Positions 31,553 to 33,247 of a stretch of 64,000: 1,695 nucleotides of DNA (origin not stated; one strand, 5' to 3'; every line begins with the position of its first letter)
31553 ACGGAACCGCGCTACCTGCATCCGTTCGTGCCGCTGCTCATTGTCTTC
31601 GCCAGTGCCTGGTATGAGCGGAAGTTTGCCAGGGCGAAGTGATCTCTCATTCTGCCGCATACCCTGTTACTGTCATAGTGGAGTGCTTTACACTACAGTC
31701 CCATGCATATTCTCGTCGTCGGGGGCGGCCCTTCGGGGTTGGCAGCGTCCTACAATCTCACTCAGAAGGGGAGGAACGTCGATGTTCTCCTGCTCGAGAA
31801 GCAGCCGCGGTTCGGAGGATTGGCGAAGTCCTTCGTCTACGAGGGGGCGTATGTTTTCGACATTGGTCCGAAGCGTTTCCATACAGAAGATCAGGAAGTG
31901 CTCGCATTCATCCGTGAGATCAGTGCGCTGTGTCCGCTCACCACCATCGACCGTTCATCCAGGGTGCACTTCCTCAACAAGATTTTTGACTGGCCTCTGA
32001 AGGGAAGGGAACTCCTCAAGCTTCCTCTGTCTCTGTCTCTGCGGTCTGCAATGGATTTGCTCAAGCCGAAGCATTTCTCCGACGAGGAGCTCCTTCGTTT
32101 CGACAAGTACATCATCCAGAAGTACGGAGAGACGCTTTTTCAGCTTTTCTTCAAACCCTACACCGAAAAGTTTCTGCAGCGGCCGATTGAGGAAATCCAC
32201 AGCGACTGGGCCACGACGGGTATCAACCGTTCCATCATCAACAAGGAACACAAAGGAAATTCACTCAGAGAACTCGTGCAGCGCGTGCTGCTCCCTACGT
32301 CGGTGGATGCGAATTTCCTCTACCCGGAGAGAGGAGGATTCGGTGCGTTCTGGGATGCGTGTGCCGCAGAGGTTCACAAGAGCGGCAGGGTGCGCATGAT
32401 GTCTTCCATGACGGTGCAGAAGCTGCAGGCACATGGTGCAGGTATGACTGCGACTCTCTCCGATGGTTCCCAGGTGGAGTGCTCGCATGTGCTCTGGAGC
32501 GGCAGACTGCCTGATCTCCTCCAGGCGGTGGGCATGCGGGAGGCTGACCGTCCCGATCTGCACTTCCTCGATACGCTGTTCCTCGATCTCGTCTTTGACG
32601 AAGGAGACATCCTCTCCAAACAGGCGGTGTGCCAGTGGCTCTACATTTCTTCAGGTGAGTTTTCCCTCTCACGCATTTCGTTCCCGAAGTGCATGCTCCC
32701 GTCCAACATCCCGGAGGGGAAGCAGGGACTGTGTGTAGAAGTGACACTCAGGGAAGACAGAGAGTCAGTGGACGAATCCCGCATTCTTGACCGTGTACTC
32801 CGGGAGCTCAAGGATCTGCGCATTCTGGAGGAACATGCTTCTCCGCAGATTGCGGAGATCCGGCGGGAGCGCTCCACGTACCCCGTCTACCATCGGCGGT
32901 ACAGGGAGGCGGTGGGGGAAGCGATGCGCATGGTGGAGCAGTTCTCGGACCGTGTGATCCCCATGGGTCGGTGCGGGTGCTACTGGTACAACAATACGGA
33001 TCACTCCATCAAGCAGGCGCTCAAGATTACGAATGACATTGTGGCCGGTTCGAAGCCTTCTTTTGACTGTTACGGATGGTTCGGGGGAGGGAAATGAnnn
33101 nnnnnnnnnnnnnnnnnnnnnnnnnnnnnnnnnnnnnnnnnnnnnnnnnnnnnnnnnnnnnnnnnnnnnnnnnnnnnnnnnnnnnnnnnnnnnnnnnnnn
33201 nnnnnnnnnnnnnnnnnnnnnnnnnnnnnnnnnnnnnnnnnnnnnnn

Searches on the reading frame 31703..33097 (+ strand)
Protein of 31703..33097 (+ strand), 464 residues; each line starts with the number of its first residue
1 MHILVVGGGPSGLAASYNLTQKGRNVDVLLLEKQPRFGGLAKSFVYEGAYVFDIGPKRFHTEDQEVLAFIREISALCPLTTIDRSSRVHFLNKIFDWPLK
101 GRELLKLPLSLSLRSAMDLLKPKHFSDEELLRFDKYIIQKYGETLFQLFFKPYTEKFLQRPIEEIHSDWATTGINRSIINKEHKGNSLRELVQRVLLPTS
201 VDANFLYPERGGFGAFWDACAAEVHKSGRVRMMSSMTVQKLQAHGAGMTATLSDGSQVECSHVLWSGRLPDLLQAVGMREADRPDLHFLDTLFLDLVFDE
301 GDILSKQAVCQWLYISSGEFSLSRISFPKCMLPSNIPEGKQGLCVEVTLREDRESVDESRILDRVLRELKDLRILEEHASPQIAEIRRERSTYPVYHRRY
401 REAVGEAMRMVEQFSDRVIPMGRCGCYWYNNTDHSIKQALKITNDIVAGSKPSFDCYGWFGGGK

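Call 61: search_protein_families(library=pfam, proteins=[window:31703-33097:+], max_evalue=0.001)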
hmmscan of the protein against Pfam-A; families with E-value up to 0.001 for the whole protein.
window:31703-33097:+ (464 aa): 9 families
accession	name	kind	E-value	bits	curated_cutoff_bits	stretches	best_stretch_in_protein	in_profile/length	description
PF01593.30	Amino_oxidase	-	5.2e-19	69.3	19.8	1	11-383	2-374/443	Flavin containing amine oxidoreductase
PF13450.12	NAD_binding_8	-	2.5e-16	60.2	21.9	1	5-72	1-67/68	NAD(P)-binding Rossmann-like domain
PF13454.12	NAD_binding_9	-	6.8e-06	26.6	21.8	0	5-39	2-38/155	FAD-NAD(P)-binding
PF07992.20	Pyr_redox_2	-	9.7e-06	25.6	26.1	0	2-33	2-31/291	Pyridine nucleotide-disulphide oxidoreductase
PF01266.30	DAO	-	1e-05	25.7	27.9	1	3-39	2-36/353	FAD dependent oxidoreductase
PF12831.13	FAD_oxidored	-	5.8e-05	23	27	1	3-42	2-39/416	FAD dependent oxidoreductase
PF01946.23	Thi4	-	6.5e-05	22.7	26.2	1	2-39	19-55/235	Thi4 family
PF00890.30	FAD_binding_2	-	9.8e-05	22.1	20.4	1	3-43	2-38/414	FAD binding domain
PF03486.20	HI0933_like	-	0.00038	20.4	50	0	2-38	2-36/244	HI0933-like protein Rossmann domain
